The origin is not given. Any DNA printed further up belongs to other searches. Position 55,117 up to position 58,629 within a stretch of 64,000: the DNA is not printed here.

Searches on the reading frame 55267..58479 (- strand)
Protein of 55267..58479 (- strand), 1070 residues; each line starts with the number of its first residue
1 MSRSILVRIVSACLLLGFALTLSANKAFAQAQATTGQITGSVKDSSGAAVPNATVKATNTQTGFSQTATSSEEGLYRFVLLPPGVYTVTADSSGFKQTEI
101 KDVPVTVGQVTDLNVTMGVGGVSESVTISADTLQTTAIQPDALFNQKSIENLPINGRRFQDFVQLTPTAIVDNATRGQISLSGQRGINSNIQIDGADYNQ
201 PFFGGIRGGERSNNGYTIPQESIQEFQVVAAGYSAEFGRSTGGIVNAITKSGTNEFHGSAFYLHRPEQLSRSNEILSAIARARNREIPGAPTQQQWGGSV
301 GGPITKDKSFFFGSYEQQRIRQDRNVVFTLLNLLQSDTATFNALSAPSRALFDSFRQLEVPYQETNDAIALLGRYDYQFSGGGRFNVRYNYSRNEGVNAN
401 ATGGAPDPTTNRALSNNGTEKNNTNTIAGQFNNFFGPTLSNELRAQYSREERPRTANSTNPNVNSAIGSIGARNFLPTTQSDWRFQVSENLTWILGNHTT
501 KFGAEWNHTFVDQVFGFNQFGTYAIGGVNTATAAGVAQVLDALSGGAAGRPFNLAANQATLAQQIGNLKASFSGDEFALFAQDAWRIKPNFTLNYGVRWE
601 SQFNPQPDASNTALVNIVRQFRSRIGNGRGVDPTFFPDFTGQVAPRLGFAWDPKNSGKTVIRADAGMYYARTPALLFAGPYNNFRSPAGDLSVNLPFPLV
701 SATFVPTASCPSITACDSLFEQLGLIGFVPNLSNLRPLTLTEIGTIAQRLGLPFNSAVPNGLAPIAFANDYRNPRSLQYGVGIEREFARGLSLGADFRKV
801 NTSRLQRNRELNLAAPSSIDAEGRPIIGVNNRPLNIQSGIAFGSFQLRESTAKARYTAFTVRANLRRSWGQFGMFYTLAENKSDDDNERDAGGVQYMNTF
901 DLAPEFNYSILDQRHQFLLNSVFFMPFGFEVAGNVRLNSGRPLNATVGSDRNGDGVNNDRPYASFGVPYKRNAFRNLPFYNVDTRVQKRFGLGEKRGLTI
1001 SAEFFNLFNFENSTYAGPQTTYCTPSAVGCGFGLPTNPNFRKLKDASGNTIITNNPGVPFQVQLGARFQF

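Call 90: search_protein_families(library=pfam, proteins=[window:55267-58479:-], max_evalue=0.00001)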
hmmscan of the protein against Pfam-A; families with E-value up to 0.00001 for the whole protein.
window:55267-58479:- (1070 aa): 2 families
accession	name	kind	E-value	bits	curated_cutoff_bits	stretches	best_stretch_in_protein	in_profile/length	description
PF25183.1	OMP_b-brl_4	-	2.2e-84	284.9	30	2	339-1029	125-825/838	Outer membrane beta barrel domain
PF13620.12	CarboxypepD_reg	-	3.3e-23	82.3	32.3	1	37-117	1-81/82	Carboxypeptidase regulatory-like domain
